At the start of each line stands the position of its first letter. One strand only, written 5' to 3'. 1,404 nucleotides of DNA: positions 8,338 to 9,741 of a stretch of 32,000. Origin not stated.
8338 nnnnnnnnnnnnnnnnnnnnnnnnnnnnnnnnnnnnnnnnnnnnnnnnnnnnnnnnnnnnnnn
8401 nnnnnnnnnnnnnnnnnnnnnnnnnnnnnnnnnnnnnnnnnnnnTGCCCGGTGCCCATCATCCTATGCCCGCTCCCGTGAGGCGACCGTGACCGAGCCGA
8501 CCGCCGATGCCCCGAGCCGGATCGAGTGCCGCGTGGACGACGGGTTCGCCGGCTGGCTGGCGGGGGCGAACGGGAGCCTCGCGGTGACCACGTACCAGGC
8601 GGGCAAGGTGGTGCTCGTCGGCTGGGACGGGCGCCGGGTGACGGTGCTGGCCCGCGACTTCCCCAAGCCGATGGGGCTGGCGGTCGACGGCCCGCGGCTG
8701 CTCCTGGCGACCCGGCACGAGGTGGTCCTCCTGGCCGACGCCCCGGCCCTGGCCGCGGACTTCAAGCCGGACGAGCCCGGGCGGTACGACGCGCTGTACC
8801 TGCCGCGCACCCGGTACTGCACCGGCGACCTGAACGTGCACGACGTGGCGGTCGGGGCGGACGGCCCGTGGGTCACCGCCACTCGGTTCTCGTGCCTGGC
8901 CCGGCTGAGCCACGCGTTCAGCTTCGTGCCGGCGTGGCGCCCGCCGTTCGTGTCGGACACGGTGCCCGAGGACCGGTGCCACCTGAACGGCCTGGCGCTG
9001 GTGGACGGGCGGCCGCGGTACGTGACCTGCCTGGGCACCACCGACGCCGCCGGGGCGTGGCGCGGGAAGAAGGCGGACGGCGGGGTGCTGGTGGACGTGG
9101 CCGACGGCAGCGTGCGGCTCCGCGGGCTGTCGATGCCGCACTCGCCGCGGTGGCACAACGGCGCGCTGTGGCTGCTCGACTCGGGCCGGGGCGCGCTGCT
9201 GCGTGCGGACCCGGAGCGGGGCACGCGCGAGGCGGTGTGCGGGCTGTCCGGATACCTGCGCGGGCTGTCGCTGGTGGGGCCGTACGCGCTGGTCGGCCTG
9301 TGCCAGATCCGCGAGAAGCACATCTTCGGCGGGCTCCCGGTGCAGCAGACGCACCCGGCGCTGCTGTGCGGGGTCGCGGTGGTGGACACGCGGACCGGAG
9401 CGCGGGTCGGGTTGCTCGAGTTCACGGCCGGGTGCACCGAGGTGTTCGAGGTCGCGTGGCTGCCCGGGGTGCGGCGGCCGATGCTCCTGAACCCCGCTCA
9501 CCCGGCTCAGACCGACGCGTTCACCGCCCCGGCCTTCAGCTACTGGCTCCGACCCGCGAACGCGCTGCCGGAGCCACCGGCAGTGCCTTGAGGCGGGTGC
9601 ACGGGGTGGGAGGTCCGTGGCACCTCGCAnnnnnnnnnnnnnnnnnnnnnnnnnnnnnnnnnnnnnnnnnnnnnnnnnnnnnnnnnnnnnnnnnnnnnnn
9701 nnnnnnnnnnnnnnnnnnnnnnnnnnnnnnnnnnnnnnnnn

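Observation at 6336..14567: Uncharacterised glycosylation locus: TPR-GT41, TIGR03032/DUF4915 and a six-module fusion enzyme, placed back-to-back with the giant surface-protein gene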

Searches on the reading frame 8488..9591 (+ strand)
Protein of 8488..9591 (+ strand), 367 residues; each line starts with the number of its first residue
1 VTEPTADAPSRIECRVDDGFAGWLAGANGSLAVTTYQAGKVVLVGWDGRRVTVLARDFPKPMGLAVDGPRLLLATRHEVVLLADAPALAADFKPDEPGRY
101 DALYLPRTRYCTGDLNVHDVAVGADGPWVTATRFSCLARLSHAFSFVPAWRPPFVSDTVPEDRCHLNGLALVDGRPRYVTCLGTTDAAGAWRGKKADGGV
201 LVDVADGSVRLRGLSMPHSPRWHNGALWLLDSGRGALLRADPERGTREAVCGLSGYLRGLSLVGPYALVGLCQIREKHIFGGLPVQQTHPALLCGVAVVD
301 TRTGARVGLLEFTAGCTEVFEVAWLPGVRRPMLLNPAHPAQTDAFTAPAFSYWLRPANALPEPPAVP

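Call 5: search_protein_families(library=pfam, proteins=[window:8488-9591:+], max_evalue=0.01)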
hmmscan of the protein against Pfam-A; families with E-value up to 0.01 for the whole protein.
window:8488-9591:+ (367 aa): 1 family
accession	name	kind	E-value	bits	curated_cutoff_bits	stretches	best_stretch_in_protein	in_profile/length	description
PF16261.11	DUF4915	-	4e-117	391.4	35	1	20-334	3-316/316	Domain of unknown function (DUF4915)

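Call 6: search_protein_families(library=ncbifam, proteins=[window:8488-9591:+], max_evalue=0.01)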
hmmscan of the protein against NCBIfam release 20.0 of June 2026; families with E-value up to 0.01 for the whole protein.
window:8488-9591:+ (367 aa): 1 family
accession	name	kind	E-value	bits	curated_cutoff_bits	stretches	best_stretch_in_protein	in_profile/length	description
TIGR03032.1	TIGR03032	hypoth_equivalog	2.1e-117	391.9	251.5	1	13-343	2-331/335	TIGR03032 family protein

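Call 12: find_homologous_proteins(query=window:8488-9591:+, max_evalue=0.00001)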
Query window:8488-9591:+ (367 aa): 7982 proteins with E <= 0.00001 among 8000 candidates; the best 120 are listed.
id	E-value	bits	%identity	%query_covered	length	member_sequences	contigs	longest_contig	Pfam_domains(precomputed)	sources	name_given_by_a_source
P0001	2.5e-250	848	100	100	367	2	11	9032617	PF16261.12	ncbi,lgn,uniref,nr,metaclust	ncbi:hypothetical protein GobsT_26200 [Gemmata obscuriglobus]|uniref:TIGR03032 family protein n=1 Ta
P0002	2.3e-207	707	81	100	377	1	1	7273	PF16261.12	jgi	jgi:uncharacterized protein (TIGR03032 family)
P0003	7.7e-207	705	81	99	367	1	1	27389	PF16261.12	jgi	jgi:uncharacterized protein (TIGR03032 family)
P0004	2.8e-203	693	81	99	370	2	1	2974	PF16261.12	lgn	-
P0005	1.5e-202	691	80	99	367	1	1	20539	PF16261.12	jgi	jgi:uncharacterized protein (TIGR03032 family)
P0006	2.1e-202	691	81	99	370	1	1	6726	PF16261.12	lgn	-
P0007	4.4e-200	683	82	99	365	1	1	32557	PF16261.12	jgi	jgi:uncharacterized protein (TIGR03032 family)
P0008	3.7e-199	680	79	99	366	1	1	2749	PF16261.12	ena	-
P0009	1.4e-198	678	84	95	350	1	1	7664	PF16261.12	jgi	jgi:uncharacterized protein (TIGR03032 family)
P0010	8.4e-197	672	80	98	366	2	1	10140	PF16261.12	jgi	jgi:uncharacterized protein (TIGR03032 family)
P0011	1.6e-190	651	81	95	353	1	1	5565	PF16261.12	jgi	jgi:uncharacterized protein (TIGR03032 family)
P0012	3.8e-189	647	75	100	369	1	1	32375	PF16261.12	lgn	-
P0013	9.0e-184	629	76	98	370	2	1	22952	PF16261.12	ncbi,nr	ncbi:TIGR03032 family protein [bacterium]|nr:TIGR03032 family protein [bacterium]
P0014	4.4e-180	617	77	96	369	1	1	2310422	PF16261.12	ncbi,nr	ncbi:Uncharacterized protein OS=Isosphaera pallida (strain ATCC 43644 / DSM 9630 / IS1B) GN=Isop_087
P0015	5.3e-176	604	69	97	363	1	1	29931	PF16261.12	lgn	-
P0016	1.7e-160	553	69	96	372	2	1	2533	PF16261.12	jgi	jgi:uncharacterized protein (TIGR03032 family)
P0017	6.7e-160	551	63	99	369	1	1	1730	PF16261.12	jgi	jgi:uncharacterized protein (TIGR03032 family)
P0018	1.1e-159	550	66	95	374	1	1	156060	PF16261.12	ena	-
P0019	1.0e-158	547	66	98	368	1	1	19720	PF16261.12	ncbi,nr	ncbi:MAG: TIGR03032 family protein [Gemmataceae bacterium]|nr:TIGR03032 family protein [Gemmataceae 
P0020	1.5e-158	546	65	99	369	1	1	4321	PF16261.12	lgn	-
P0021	1.6e-158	546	66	96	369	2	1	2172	PF16261.12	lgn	-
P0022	5.6e-158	544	66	98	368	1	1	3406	PF16261.12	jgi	jgi:uncharacterized protein (TIGR03032 family)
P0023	1.5e-157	543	66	98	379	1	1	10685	PF16261.12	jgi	jgi:uncharacterized protein (TIGR03032 family)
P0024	1.6e-157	543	66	98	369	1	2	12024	PF16261.12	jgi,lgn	jgi:uncharacterized protein (TIGR03032 family)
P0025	2.0e-157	542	64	98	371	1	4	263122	PF16261.12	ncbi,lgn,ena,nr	ncbi:MAG: TIGR03032 family protein [Planctomycetota bacterium]|nr:MAG: TIGR03032 family protein [Pla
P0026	2.2e-157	542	66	96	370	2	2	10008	PF16261.12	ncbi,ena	-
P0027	5.5e-157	541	62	99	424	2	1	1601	PF16261.12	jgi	jgi:uncharacterized protein (TIGR03032 family)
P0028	1.9e-156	539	68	96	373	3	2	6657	PF16261.12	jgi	-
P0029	1.2e-155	537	62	97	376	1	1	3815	PF16261.12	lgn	-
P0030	1.3e-155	536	64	96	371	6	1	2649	PF16261.12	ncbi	-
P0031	1.3e-155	536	66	97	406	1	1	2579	PF16261.12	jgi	jgi:uncharacterized protein (TIGR03032 family)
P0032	1.8e-155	536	64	98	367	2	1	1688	PF16261.12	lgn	-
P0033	2.7e-155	535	64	99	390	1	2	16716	PF16261.12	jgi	jgi:uncharacterized protein (TIGR03032 family)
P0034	3.7e-155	535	62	97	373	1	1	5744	PF16261.12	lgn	-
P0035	4.0e-155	535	65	96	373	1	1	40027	PF16261.12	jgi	jgi:uncharacterized protein (TIGR03032 family)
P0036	7.7e-155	534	63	98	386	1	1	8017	PF16261.12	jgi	jgi:uncharacterized protein (TIGR03032 family)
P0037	8.0e-155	534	66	98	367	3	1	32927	PF16261.12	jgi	jgi:uncharacterized protein (TIGR03032 family)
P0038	1.2e-154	533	63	98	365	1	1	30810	PF16261.12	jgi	jgi:uncharacterized protein (TIGR03032 family)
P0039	1.2e-154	533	62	98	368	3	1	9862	PF16261.12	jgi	-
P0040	1.9e-154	533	62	98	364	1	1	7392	PF16261.12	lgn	-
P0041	2.6e-154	532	63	99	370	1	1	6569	PF16261.12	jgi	jgi:uncharacterized protein (TIGR03032 family)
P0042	2.7e-154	532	66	96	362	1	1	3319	PF16261.12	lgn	-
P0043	3.7e-154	532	63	98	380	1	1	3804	PF16261.12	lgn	-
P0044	5.2e-154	531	63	99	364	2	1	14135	PF16261.12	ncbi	-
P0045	7.6e-154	531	65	98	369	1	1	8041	PF16261.12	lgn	-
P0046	9.3e-154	530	61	98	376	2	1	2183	PF16261.12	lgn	-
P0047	1.0e-153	530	64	96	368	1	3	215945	PF16261.12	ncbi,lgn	-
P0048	1.8e-153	529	63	98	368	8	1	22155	PF16261.12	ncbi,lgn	-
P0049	1.9e-153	529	64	97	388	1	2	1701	PF16261.12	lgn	-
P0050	3.2e-153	529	65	98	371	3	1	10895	PF16261.12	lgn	-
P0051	3.9e-153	528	65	95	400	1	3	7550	PF16261.12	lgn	-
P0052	4.9e-153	528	62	96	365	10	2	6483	PF16261.12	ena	-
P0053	6.2e-153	528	62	97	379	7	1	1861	PF16261.12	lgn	-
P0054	7.5e-153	527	62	99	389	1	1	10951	PF16261.12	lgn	-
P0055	9.0e-153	527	65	99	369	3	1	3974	PF16261.12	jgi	jgi:uncharacterized protein (TIGR03032 family)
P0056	1.1e-152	527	63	98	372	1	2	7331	PF16261.12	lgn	-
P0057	1.4e-152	526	60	99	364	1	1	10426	PF16261.12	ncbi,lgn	-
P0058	1.5e-152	526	62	98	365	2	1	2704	PF16261.12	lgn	-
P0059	1.5e-152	526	60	96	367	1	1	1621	PF16261.12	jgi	jgi:uncharacterized protein (TIGR03032 family)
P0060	1.5e-152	526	62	99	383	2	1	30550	PF16261.12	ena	-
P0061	1.8e-152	526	64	96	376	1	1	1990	PF16261.12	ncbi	-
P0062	2.4e-152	526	62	96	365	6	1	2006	PF16261.12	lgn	-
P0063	2.4e-152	526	64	97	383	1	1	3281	PF16261.12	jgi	jgi:uncharacterized protein (TIGR03032 family)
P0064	3.2e-152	525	67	97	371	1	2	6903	PF16261.12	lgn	-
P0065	3.5e-152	525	64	98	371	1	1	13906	PF16261.12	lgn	-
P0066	3.8e-152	525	64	98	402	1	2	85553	PF16261.12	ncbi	ncbi:MAG: TIGR03032 family protein [Pirellulales bacterium]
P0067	4.6e-152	525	62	98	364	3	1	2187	PF16261.12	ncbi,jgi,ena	jgi:uncharacterized protein (TIGR03032 family)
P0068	5.9e-152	524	62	99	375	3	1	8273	PF16261.12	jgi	-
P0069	6.7e-152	524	61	99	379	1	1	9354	PF16261.12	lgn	-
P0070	7.9e-152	524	63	95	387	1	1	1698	PF16261.12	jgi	jgi:uncharacterized protein (TIGR03032 family)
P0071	8.0e-152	524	61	98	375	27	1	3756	PF16261.12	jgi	-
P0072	8.9e-152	524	64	97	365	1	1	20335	PF16261.12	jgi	jgi:uncharacterized protein (TIGR03032 family)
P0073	1.2e-151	523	65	98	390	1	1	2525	PF16261.12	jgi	jgi:uncharacterized protein (TIGR03032 family)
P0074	1.5e-151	523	61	97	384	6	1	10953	PF16261.12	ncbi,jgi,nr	ncbi:MAG: TIGR03032 family protein [Planctomycetaceae bacterium]|nr:TIGR03032 family protein [Planct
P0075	1.7e-151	523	62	96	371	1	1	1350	PF16261.12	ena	-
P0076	3.0e-151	522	63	97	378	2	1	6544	PF16261.12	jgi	jgi:uncharacterized protein (TIGR03032 family)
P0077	3.1e-151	522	62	95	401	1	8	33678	PF16261.12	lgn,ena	-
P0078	3.2e-151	522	66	96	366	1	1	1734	PF16261.12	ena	-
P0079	3.3e-151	522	61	98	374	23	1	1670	PF16261.12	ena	-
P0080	4.2e-151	522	63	96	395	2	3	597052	PF16261.12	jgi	jgi:uncharacterized protein (TIGR03032 family)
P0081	4.3e-151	522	62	98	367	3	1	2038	PF16261.12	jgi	-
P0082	4.3e-151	522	62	97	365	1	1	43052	PF16261.12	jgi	jgi:uncharacterized protein (TIGR03032 family)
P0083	4.4e-151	522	61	99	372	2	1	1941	PF16261.12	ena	-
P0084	5.8e-151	521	63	96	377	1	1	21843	PF16261.12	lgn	-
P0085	5.9e-151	521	61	99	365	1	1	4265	PF16261.12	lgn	-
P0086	6.3e-151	521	62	97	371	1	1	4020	PF16261.12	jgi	jgi:uncharacterized protein (TIGR03032 family)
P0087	6.5e-151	521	63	98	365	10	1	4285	PF16261.12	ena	-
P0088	6.9e-151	521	64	98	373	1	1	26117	PF16261.12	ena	-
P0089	8.5e-151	521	61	97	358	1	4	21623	PF16261.12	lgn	-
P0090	1.0e-150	520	60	98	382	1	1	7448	PF16261.12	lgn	-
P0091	1.1e-150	520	60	96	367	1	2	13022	PF16261.12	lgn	-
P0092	1.2e-150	520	61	98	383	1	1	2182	PF16261.12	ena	-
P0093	1.3e-150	520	60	96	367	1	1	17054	PF16261.12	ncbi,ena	-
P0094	1.4e-150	520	62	99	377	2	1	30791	PF16261.12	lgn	-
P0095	1.5e-150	520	63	98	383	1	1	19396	PF16261.12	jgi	jgi:uncharacterized protein (TIGR03032 family)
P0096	1.8e-150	520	65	98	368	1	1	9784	PF16261.12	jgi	jgi:uncharacterized protein (TIGR03032 family)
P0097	2.3e-150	519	62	99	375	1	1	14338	PF16261.12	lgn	-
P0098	2.4e-150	519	61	100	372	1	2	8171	PF16261.12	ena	-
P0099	2.5e-150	519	66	99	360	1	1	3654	PF16261.12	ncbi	-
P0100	2.5e-150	519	62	99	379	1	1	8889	PF16261.12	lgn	-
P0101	2.6e-150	519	61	98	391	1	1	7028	PF16261.12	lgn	-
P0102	2.8e-150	519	62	100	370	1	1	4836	PF16261.12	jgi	jgi:uncharacterized protein (TIGR03032 family)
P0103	2.8e-150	519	64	96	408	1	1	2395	PF16261.12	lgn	-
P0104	3.1e-150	519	60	99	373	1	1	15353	PF16261.12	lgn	-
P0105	3.4e-150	519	62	97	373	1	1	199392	PF16261.12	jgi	jgi:uncharacterized protein (TIGR03032 family)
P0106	3.5e-150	519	63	98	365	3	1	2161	PF16261.12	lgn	-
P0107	4.3e-150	518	63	98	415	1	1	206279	PF16261.12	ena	-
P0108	4.3e-150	518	64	98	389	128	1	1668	PF16261.12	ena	-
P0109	4.4e-150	518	67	95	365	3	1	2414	PF16261.12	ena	-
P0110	4.7e-150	518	59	97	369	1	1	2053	PF16261.12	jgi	jgi:uncharacterized protein (TIGR03032 family)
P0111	4.8e-150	518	63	97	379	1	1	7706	PF16261.12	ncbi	-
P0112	5.0e-150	518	62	99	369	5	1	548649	PF16261.12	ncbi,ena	-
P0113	6.5e-150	518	61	96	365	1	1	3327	PF16261.12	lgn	-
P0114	6.9e-150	518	58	98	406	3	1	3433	PF16261.12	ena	-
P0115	7.4e-150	518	61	96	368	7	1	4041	PF16261.12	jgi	jgi:uncharacterized protein (TIGR03032 family)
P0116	9.5e-150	517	62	99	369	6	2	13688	PF16261.12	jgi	jgi:uncharacterized protein (TIGR03032 family)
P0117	1.0e-149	517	61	100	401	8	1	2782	PF16261.12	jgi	-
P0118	1.1e-149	517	62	98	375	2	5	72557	PF16261.12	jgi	jgi:uncharacterized protein (TIGR03032 family)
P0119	1.2e-149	517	60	96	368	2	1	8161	PF16261.12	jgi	jgi:uncharacterized protein (TIGR03032 family)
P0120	1.4e-149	517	61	100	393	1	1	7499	PF16261.12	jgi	jgi:uncharacterized protein (TIGR03032 family)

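Call 15: find_related_loci(query=A1, collection=genome_contigs, flank=10000)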
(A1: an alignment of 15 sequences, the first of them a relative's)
Query A1 (367 aa) in genome_contigs; peptide patterns used: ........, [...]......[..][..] (x = any residue, [..] = any of these).
600 stretches matched a pattern (row limit reached: there are more); 597 encode a relative of the query (tblastn E <= 1e-3); the best 80 are kept; 80 distinct loci.
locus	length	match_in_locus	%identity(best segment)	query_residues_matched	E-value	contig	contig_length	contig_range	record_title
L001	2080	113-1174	80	7-360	0e+0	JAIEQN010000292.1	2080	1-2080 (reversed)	MAG: Gemmataceae bacterium isolate co.spades.METABAT.1kb_005 c_000000295560, whole genome shotgun sequence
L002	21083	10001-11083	60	2-362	9e-150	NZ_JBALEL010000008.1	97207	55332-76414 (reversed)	MAG: Nostoc sp. isolate P6236 bin 11 NODE_100_length_97207_cov_34.464917, whole genome shotgun sequence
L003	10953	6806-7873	61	7-362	1e-149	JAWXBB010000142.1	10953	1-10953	MAG: Planctomycetaceae bacterium isolate MP5IB2.78 k99_607575, whole genome shotgun sequence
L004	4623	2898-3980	61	5-365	1e-151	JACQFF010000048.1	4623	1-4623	MAG: Planctomycetia bacterium isolate NC_groundwater_1040_Pr1_S-0.65um_60_11 Montesol18_Sp65_coassembly_scaffold_69100,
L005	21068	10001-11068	60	7-362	2e-147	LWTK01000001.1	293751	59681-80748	Nostoc sp. ATCC 43529 scaffold10.1, whole genome shotgun sequence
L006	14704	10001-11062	59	7-360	3e-147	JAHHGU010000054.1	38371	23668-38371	MAG: Aphanothece sp. CMT-3BRIN-NPC111 scaffold_176_c1, whole genome shotgun sequence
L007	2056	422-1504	60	7-362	3e-158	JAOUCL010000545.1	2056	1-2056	MAG: Rhodospirillales bacterium isolate 24_Oct_SF_Bin19 24_Oct_SF_Bin19_scaffold_32315_c1, whole genome shotgun sequence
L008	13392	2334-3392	61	12-364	9e-147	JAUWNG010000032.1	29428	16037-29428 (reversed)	MAG: Planctomycetota bacterium isolate CSMAG_2418 CSMAG_2418_k141_127601_length_29428_cov_16.1054, whole genome shotgun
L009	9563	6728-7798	62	4-360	2e-145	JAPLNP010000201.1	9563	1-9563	MAG: Planctomycetia bacterium isolate LacPavin_0920_SED3_MAG_64_13 LacPavin_0920_SED3_scaffold_4465789, whole genome sho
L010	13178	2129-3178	60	9-358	1e-145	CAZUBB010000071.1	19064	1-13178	MAG TPA_asm: uncultured Pirellulales bacterium isolate binchicken_co179_34 genome assembly, contig: NODE_5998_length_190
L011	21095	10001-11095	59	1-362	2e-147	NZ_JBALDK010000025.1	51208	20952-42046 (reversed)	MAG: Nostoc sp. isolate P1574 bin 1 NODE_76_length_51208_cov_24.293291, whole genome shotgun sequence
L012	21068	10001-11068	61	6-361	5e-145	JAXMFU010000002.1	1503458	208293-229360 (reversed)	MAG: Candidatus Competibacteraceae bacterium isolate STL-PRO95 C1.169.fa-2, whole genome shotgun sequence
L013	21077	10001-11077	57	4-362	3e-144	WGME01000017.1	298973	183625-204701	MAG: bacterium isolate RI_361 c_000000129340, whole genome shotgun sequence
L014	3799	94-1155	62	4-357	1e-147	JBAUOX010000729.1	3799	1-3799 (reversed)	MAG: Isosphaeraceae bacterium isolate MFD09680_ilm_asm_bin1 k127_176434, whole genome shotgun sequence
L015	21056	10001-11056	63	9-360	7e-143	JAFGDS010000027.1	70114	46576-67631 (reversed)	MAG: Pirellulales bacterium isolate Zod_Metabat.1184 k87_1639374, whole genome shotgun sequence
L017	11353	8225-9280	58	10-361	2e-141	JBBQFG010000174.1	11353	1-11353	MAG: Elainellales cyanobacterium isolate Co_metawrap_1042 Cmw_1042_k141_24529546_length_11353_cov_176.9369, whole genome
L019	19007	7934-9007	60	5-362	2e-147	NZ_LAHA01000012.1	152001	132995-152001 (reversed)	Nostoc linckia z4 scaffold12.1, whole genome shotgun sequence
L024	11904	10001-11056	49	12-362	3e-114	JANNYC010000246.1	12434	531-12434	MAG: Planctomycetota bacterium isolate VAR_34_concoct_85_sub VAR_34_k141_1798965, whole genome shotgun sequence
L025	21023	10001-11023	48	3-345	6e-99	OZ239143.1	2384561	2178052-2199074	Acidimicrobiia bacterium isolate TE-7 genome assembly, chromosome: TE-7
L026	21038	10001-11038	49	2-349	2e-98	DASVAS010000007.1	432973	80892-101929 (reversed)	MAG TPA_asm: Thermoanaerobaculia bacterium isolate SMAG_U1959 k141_236312, whole genome shotgun sequence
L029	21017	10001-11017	45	6-348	5e-97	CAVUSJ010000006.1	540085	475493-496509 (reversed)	MAG: uncultured Solirubrobacterales bacterium isolate MFD06085.bin.1.170 genome assembly, contig: contig_29467, whole ge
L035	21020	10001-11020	47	20-359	3e-93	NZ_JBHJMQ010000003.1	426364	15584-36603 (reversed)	Wenzhouxiangella sp. EGI_FJ10305 NODE_3_length_426364_cov_435.609818, whole genome shotgun sequence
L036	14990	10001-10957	46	30-348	2e-93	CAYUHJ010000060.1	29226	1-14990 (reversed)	MAG TPA_asm: uncultured Alcaligenaceae bacterium isolate binchicken_co311_143 genome assembly, contig: NODE_2728_length_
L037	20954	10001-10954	48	30-348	1e-92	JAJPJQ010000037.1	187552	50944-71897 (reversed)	MAG: Proteobacteria bacterium isolate Centralia_MAG_52 k107_32674149, whole genome shotgun sequence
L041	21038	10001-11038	46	4-348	2e-92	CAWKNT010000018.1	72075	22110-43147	MAG: uncultured Isosphaeraceae bacterium isolate MFD04434.bin.2.10 genome assembly, contig: contig_26003, whole genome s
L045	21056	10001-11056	42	1-367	1e-91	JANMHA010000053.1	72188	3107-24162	MAG: Pirellula sp. isolate OTE_70_metabat_354 OTE_70_k141_356930, whole genome shotgun sequence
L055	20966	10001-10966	46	28-348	2e-90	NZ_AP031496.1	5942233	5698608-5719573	Halioxenophilus aromaticivorans strain KU68F chromosome, complete genome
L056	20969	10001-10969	43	24-348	1e-90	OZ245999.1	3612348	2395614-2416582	MAG: Wenzhouxiangellaceae bacterium isolate a8104aef-8d3b-47b9-a1bd-f46b92684c9c genome assembly, chromosome: 1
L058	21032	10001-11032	42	3-348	4e-90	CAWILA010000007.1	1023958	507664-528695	MAG: uncultured cyanobacterium isolate MFD03250.bin.4.157 genome assembly, contig: contig_7062, whole genome shotgun seq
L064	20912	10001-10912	46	30-335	1e-89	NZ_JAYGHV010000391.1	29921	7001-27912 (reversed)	Spirulina sp. 06S082 NODE_135_length_29921_cov_4.229073, whole genome shotgun sequence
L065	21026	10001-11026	44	19-364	2e-89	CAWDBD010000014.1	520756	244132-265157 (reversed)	MAG: uncultured Gammaproteobacteria bacterium isolate MFD01721.bin.2.72 genome assembly, contig: contig_4606, whole geno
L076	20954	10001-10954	45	30-348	5e-89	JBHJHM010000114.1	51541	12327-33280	MAG: Leptolyngbyaceae cyanobacterium isolate sb_S12C491_1 S12Ck141_436051, whole genome shotgun sequence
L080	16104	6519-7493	46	22-348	2e-88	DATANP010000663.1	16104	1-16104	MAG TPA_asm: Thermoanaerobaculia bacterium isolate SMAG_U7022 k141_418239, whole genome shotgun sequence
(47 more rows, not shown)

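Call 21: search_protein_families(library=pfam, proteins=[L002:11133-15788:+, L005:11140-15180:+, L008:3512-13390:+, L014:1202-3523:+, L019:9076-11397:+, L012:11176-12879:+, L009:7949-9562:+, L017:9371-11353:+], max_evalue=0.0001)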
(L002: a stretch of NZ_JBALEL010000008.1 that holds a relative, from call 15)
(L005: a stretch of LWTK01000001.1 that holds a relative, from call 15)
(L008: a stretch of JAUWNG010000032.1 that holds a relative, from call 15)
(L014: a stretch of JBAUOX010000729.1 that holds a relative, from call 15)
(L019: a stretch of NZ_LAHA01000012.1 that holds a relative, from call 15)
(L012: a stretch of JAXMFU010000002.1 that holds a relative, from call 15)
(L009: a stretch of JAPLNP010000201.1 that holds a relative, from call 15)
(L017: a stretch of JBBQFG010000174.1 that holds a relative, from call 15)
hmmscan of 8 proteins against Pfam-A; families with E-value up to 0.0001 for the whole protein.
L002:11133-15788:+ (1551 aa): 6 families
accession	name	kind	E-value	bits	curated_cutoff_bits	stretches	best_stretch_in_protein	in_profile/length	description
PF00353.25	HemolysinCabind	-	5.8e-69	227.9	23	10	1093-1127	1-35/36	RTX calcium-binding nonapeptide repeat (4 copies)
PF17892.7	Cadherin_5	-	2e-27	95.3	26.5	1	747-841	1-97/98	Cadherin-like domain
PF17963.7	Big_9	-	1.9e-23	83.6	23.6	1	748-840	1-89/89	Bacterial Ig domain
PF05345.18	He_PIG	-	9.2e-20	71.3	24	1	652-745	1-96/96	Putative Ig domain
PF17803.7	Cadherin_4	-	5.9e-17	62.4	25.1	1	742-809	5-71/71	Bacterial cadherin-like domain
PF11760.13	CbiG_N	-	1.3e-05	25.6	25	0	344-396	29-81/82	Cobalamin synthesis G N-terminal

L005:11140-15180:+ (1346 aa): 4 families
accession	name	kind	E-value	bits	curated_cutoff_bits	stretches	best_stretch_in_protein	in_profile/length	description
PF00353.25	HemolysinCabind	-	4.1e-62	206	23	10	995-1029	1-35/36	RTX calcium-binding nonapeptide repeat (4 copies)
PF05345.18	He_PIG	-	2.3e-16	60.4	24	1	650-741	2-96/96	Putative Ig domain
PF04616.20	Glyco_hydro_43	-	1.1e-08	35.2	32.2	0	6-102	113-214/288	Glycosyl hydrolases family 43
PF19699.4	CLSTN_C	-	9e-05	22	27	0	578-676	12-105/354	Calsyntenin C-terminal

L008:3512-13390:+ (3293 aa): 2 families
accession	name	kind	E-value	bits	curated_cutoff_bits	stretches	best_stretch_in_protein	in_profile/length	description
PF00089.32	Trypsin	-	9.8e-11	42.3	20.6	1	2298-2502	16-198/220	Trypsin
PF04616.20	Glyco_hydro_43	-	2.7e-05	24.1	32.2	0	3130-3225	78-174/288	Glycosyl hydrolases family 43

L014:1202-3523:+ (773 aa): 0 families

L019:9076-11397:+ (773 aa): 2 families
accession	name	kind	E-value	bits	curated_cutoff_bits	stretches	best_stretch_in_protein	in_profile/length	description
PF04616.20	Glyco_hydro_43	-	7.5e-09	35.8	32.2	0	115-172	114-171/288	Glycosyl hydrolases family 43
PF19699.4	CLSTN_C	-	3.7e-06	26.5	27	0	706-755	12-60/354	Calsyntenin C-terminal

L012:11176-12879:+ (567 aa): 0 families

L009:7949-9562:+ (538 aa): 0 families

L017:9371-11353:+ (661 aa): 1 family
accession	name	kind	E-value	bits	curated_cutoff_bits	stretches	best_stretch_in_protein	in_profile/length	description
PF00028.23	Cadherin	-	3.4e-21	75.9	28.8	2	515-605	4-93/93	Cadherin domain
